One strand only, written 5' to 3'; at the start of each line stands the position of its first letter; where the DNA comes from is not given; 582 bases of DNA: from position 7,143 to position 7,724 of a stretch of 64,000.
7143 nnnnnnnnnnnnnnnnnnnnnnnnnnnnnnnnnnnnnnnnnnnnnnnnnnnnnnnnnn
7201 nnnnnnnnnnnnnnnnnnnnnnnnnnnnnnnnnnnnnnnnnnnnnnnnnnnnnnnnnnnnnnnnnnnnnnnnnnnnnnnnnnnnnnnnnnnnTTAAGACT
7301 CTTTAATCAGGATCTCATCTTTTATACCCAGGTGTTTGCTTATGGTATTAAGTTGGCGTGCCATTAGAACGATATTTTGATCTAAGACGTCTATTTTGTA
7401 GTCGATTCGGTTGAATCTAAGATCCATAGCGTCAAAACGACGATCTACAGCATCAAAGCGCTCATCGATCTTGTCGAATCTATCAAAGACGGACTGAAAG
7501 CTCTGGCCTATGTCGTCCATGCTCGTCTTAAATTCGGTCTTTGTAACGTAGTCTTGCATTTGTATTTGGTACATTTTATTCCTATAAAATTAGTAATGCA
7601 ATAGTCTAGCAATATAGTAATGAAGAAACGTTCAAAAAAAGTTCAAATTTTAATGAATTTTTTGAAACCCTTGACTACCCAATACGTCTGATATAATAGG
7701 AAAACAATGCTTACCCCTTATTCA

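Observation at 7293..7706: Paralogous small coiled-coil genes with a conserved ~55-nt upstream block (locus A, next to grpE/dnaK)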

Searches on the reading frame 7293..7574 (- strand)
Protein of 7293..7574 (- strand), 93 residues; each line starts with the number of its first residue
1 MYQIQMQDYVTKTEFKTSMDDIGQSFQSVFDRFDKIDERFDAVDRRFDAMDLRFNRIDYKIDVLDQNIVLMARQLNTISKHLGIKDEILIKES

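Call 7: search_protein_families(library=pfam, proteins=[window:7296-7574:-], max_evalue=1)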
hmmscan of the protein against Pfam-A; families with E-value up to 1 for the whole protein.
seq(93 aa): 6 families
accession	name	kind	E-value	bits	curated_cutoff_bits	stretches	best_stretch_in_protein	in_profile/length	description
PF20667.3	Sec10_N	-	0.0012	19.4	27.4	1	12-78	37-82/118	Exocyst complex component Sec10, N-terminal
PF01519.22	DUF16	-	0.002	19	40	1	7-82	17-92/104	Protein of unknown function DUF16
PF12347.13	HJURP_C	-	0.016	15.4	22.7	0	31-47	21-37/60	Holliday junction regulator protein family C-terminal repeat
PF07889.17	DUF1664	-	0.017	15.6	34.6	1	9-81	33-109/124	Protein of unknown function (DUF1664)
PF02646.22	RmuC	-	0.038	13.6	26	1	9-78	218-284/291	RmuC family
PF24372.1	DUF7528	-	0.071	13.7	27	1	27-53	49-75/111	Family of unknown function (DUF7528)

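Call 15: find_homologous_proteins(query=window:7296-7574:-, max_evalue=0.01)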
Query seq(93 aa) (93 aa): 6 proteins with E <= 0.01 among 7 candidates.
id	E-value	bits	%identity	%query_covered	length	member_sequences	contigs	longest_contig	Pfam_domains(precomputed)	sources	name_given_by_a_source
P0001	1.9e-23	100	52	90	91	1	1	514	-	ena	-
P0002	5.9e-10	57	45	59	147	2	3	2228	PF23991.2,PF27742.1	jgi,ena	-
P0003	9.1e-10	56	45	59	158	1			PF23991.2,PF27742.1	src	-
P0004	1.1e-7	50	37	72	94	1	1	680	-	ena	-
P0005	1.3e-7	49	43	62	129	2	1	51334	PF23991.2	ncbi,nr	ncbi:MAG: hypothetical protein DMD99_06855 [Candidatus Rokuibacteriota bacterium]|nr:MAG: hypothetic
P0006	2.7e-5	42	51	53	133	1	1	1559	-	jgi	jgi:hypothetical protein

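Call 17: search_protein_families(library=pfam, proteins=[P0001, P0002, P0003, P0004, P0005, P0006], max_evalue=0.1)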
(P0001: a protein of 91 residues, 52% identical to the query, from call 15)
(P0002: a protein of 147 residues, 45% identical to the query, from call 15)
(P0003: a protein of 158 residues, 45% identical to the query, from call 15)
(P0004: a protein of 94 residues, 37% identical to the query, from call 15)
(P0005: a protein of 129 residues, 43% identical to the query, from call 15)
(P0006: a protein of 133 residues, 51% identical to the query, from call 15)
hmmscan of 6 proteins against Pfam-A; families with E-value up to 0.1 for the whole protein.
P0001 (91 aa): 8 families
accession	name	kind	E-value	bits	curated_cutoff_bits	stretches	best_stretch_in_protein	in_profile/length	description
PF01519.22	DUF16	-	0.0012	19.8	40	1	7-82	17-92/104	Protein of unknown function DUF16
PF18982.5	JetA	-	0.0098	14.9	26.2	1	34-80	224-270/434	Wadjet protein JetA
PF23991.1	DUF7310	-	0.012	16.6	40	1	30-67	36-73/83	Coiled-coil region of unknown function (DUF7310)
PF24423.1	OVT1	-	0.023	15.5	30.9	1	19-80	3-64/100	Major antigen, helical domain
PF06160.17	EzrA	-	0.03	13.1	39.6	1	2-71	336-405/557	Septation ring formation regulator, EzrA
PF00261.25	Tropomyosin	-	0.046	13.6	38.6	1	11-78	168-235/242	Tropomyosin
PF07889.17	DUF1664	-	0.071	13.6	34.6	0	9-76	33-97/124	Protein of unknown function (DUF1664)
PF09763.15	Sec3_CC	-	0.095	13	27.1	0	31-78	21-68/133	Exocyst complex component Sec3, coiled-coil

P0002 (147 aa): 23 families
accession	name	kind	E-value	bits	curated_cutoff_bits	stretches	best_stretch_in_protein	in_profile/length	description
PF23991.1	DUF7310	-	7.1e-06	26.9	40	1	19-79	22-81/83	Coiled-coil region of unknown function (DUF7310)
PF02601.20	Exonuc_VII_L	-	0.0014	18.6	35.9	1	17-90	165-237/315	Exonuclease VII, large subunit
PF06419.17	COG6_N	-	0.0016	19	27.4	0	50-88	34-72/114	Conserved oligomeric complex COG6, N-terminal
PF18088.7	Glyco_H_20C_C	-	0.0018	18.6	27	0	16-39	140-163/194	Glycoside Hydrolase 20C C-terminal domain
PF01519.22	DUF16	-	0.0044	17.9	40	1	5-74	32-101/104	Protein of unknown function DUF16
PF16591.11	HBM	-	0.014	15.3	29.8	1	47-120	161-234/254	Helical bimodular sensor domain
PF07303.18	Occludin_ELL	-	0.016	16.4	31.2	1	28-96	22-88/101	Occludin homology domain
PF10779.14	XhlA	-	0.016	15.8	34.7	0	28-69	4-45/67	Haemolysin XhlA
PF00261.25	Tropomyosin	-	0.018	14.9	38.6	1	18-85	87-153/242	Tropomyosin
PF24423.1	OVT1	-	0.02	15.7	30.9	1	19-79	6-66/100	Major antigen, helical domain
PF20667.3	Sec10_N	-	0.029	14.9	27.4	0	56-118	6-68/118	Exocyst complex component Sec10, N-terminal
PF07889.17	DUF1664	-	0.032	14.7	34.6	0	26-81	64-119/124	Protein of unknown function (DUF1664)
PF05929.16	Phage_GPO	-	0.047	13.7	33.6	1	20-82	192-254/268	Phage capsid scaffolding protein (GPO) serine peptidase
PF04108.17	ATG17_like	-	0.049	13.5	43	0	34-86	115-171/355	Autophagy protein ATG17-like domain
PF04210.18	MtrG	-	0.053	13.9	27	0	57-95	11-50/64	Tetrahydromethanopterin S-methyltransferase, subunit G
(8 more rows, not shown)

P0003 (158 aa): 19 families
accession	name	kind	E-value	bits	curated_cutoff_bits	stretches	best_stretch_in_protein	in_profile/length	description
PF23991.1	DUF7310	-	8.6e-06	26.6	40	1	22-82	22-81/83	Coiled-coil region of unknown function (DUF7310)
PF02601.20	Exonuc_VII_L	-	0.002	18.1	35.9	1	18-93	163-237/315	Exonuclease VII, large subunit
PF06419.17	COG6_N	-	0.0022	18.6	27.4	0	54-91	35-72/114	Conserved oligomeric complex COG6, N-terminal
PF18088.7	Glyco_H_20C_C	-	0.0025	18.1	27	0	19-41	140-162/194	Glycoside Hydrolase 20C C-terminal domain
PF01519.22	DUF16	-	0.0077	17.1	40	1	8-77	32-101/104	Protein of unknown function DUF16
PF16591.11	HBM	-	0.017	15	29.8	1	50-122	161-233/254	Helical bimodular sensor domain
PF07303.18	Occludin_ELL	-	0.022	16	31.2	1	31-99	22-88/101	Occludin homology domain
PF24423.1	OVT1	-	0.026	15.3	30.9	1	22-82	6-66/100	Major antigen, helical domain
PF00261.25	Tropomyosin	-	0.028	14.3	38.6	0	34-87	184-237/242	Tropomyosin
PF10779.14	XhlA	-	0.039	14.6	34.7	0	31-72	4-45/67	Haemolysin XhlA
PF20667.3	Sec10_N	-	0.039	14.5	27.4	0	54-74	51-71/118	Exocyst complex component Sec10, N-terminal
PF04210.18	MtrG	-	0.052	13.9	27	0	60-98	11-50/64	Tetrahydromethanopterin S-methyltransferase, subunit G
PF07889.17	DUF1664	-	0.053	14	34.6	0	29-84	64-119/124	Protein of unknown function (DUF1664)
PF05929.16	Phage_GPO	-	0.054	13.5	33.6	1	23-85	192-254/268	Phage capsid scaffolding protein (GPO) serine peptidase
PF08475.15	Baculo_VP91_N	-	0.059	13.5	24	0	46-79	85-119/192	Viral capsid protein 91 N-terminal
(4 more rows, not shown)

P0004 (94 aa): 6 families
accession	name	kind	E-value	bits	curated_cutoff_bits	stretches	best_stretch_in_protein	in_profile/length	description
PF01519.22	DUF16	-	0.00026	21.9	40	1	7-62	48-103/104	Protein of unknown function DUF16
PF23991.1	DUF7310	-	0.0081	17.1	40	1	29-71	31-73/83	Coiled-coil region of unknown function (DUF7310)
PF25526.1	LIP-1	-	0.014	15.2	34.1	1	11-86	49-124/250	Liprin-alpha-like coiled coil domain 2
PF14300.12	DMP19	-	0.054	14.5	25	1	28-62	70-98/112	DMP19-like protein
PF00261.25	Tropomyosin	-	0.081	12.8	38.6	1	11-77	66-132/242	Tropomyosin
PF10779.14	XhlA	-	0.094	13.3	34.7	0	40-80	2-42/67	Haemolysin XhlA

P0005 (129 aa): 17 families
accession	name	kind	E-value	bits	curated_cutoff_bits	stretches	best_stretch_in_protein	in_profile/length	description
PF23991.1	DUF7310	-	7e-07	30.1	40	1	2-61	2-60/83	Coiled-coil region of unknown function (DUF7310)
PF02601.20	Exonuc_VII_L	-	0.00087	19.3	35.9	1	5-80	171-245/315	Exonuclease VII, large subunit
PF06419.17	COG6_N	-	0.0029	18.2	27.4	0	32-70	34-72/114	Conserved oligomeric complex COG6, N-terminal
PF09486.15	HrpB7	-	0.0057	17.5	29.7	0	5-67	81-143/157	Bacterial type III secretion protein (HrpB7)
PF16591.11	HBM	-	0.0074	16.2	29.8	1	29-101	161-233/254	Helical bimodular sensor domain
PF10779.14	XhlA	-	0.0088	16.6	34.7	0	23-63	3-43/67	Haemolysin XhlA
PF00261.25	Tropomyosin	-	0.014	15.3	38.6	0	3-53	188-238/242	Tropomyosin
PF01519.22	DUF16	-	0.016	16.1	40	0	8-55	53-100/104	Protein of unknown function DUF16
PF07889.17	DUF1664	-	0.016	15.7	34.6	0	3-56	66-119/124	Protein of unknown function (DUF1664)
PF10975.14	DUF2802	-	0.023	15.3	33.5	0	29-53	2-26/68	Protein of unknown function (DUF2802)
PF04108.17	ATG17_like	-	0.029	14.3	43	0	16-70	115-173/355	Autophagy protein ATG17-like domain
PF07303.18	Occludin_ELL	-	0.046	14.9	31.2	0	12-76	24-86/101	Occludin homology domain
PF24423.1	OVT1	-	0.056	14.3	30.9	1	6-61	11-66/100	Major antigen, helical domain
PF03670.18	UPF0184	-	0.071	14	21.5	0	31-66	26-61/83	Uncharacterised protein family (UPF0184)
PF18982.5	JetA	-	0.079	11.9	26.2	0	3-30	235-262/434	Wadjet protein JetA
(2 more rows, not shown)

P0006 (133 aa): 1 family
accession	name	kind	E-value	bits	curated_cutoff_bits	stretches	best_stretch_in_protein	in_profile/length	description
PF23991.1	DUF7310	-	0.02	15.8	40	1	5-53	28-76/83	Coiled-coil region of unknown function (DUF7310)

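Call 19: find_encoding_contigs(protein=P0001, flank=5000)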
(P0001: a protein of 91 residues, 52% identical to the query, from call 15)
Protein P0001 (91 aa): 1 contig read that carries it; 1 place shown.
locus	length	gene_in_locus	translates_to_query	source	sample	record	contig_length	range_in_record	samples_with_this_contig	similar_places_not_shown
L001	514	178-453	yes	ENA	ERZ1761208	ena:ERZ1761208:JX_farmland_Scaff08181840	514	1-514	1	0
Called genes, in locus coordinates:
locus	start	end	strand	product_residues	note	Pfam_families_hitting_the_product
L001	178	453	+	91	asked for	-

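Call 20: find_encoding_contigs(protein=window:7293-7574:-, flank=10000)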
Protein window:7293-7574:- (93 aa): 4 contigs read that carry it; 4 places shown.
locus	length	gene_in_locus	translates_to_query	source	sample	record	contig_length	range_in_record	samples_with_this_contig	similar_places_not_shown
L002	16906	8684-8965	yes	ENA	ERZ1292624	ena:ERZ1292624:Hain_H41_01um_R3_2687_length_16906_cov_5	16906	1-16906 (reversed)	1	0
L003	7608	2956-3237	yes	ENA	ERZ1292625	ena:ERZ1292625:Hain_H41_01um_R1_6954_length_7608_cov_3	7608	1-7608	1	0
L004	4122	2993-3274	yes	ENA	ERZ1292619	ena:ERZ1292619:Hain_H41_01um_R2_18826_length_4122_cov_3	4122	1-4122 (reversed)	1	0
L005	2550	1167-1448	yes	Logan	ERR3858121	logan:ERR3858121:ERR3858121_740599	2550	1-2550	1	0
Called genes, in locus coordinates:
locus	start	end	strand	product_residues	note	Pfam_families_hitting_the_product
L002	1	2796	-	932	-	?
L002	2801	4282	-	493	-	PF25917:BSH_RND (faint), PF25967:RND-MFP_C (weak), PF25989:YknX_C (weak)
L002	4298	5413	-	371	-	PF00226:DnaJ, PF01556:DnaJ_C, PF27659:CHP02642 (faint), PF00684:DnaJ_CXXCXGXG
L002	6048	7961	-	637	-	PF00012:HSP70, PF06723:MreB_Mbl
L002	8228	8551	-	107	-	-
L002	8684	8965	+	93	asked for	-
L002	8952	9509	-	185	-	PF01025:GrpE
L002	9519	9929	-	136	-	PF00380:Ribosomal_S9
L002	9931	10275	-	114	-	PF00572:Ribosomal_L13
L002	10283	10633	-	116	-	PF01196:Ribosomal_L17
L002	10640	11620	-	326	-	PF01193:RNA_pol_L, PF01000:RNA_pol_A_bac, PF03118:RNA_pol_A_CTD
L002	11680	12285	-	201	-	PF00163:Ribosomal_S4, PF01479:S4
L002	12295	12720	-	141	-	PF00411:Ribosomal_S11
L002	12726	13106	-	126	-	PF00416:Ribosomal_S13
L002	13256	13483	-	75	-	PF01176:eIF-1a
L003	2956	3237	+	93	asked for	-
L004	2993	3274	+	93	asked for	-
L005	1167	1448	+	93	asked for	-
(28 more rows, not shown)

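Call 48: search_protein_families(library=ncbifam, proteins=[window:7296-7574:-], max_evalue=0.01)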
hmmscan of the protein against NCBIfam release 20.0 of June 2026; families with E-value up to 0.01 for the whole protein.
seq(93 aa): 0 families

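Call 55: find_encoding_contigs(protein=P0004, flank=3000)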
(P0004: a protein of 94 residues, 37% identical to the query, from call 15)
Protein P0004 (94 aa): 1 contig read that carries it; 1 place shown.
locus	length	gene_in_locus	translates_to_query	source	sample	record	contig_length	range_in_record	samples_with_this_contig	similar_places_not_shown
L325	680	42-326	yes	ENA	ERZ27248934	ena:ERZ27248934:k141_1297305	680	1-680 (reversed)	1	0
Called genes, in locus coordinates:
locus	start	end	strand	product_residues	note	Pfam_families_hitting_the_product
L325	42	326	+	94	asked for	-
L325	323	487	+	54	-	-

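Call 62: search_protein_families(library=phrogs, proteins=[window:7296-7574:-], max_evalue=0.01)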
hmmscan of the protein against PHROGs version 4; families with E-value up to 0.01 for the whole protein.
seq(93 aa): 8 families
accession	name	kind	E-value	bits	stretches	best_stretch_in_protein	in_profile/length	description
phrog_12015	-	unknown function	1.5e-06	28.9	1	27-86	94-154/165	-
phrog_5553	-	unknown function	6e-06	27.5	1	13-80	17-84/114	-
phrog_6701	-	unknown function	1.5e-05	25.8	1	6-69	60-126/169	-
phrog_15808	-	unknown function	0.001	20.1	1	19-68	70-119/142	-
phrog_15851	-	unknown function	0.0014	20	0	8-51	38-82/117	-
phrog_1193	-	other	0.0037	18.2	0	38-80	6-48/76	hemolysin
phrog_7885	-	unknown function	0.0074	17.2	0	8-35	47-74/83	-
phrog_1103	-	unknown function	0.01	16.9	0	17-47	12-42/80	-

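Call 74: predict_structure(alignment_id=A3)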
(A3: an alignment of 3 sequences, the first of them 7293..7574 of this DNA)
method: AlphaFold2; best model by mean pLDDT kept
length: 93 residues; sequences in the alignment: 3
mean_pLDDT: 81.0   pTM: 0.42
mean pLDDT of the five models: 81.0, 81.0, 80.6, 80.3, 77.2
residues with pLDDT >= 90: 33; 70-90: 44; 50-70: 13; < 50: 3
segments of 3 or more residues with pLDDT < 50: 91-93
pLDDT, mean of each block of 10 residues (from residue 1): 64 79 83 91 93 93 91 83 66 41
secondary structure, 60 per line:
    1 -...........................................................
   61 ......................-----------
elements in order: H2-82
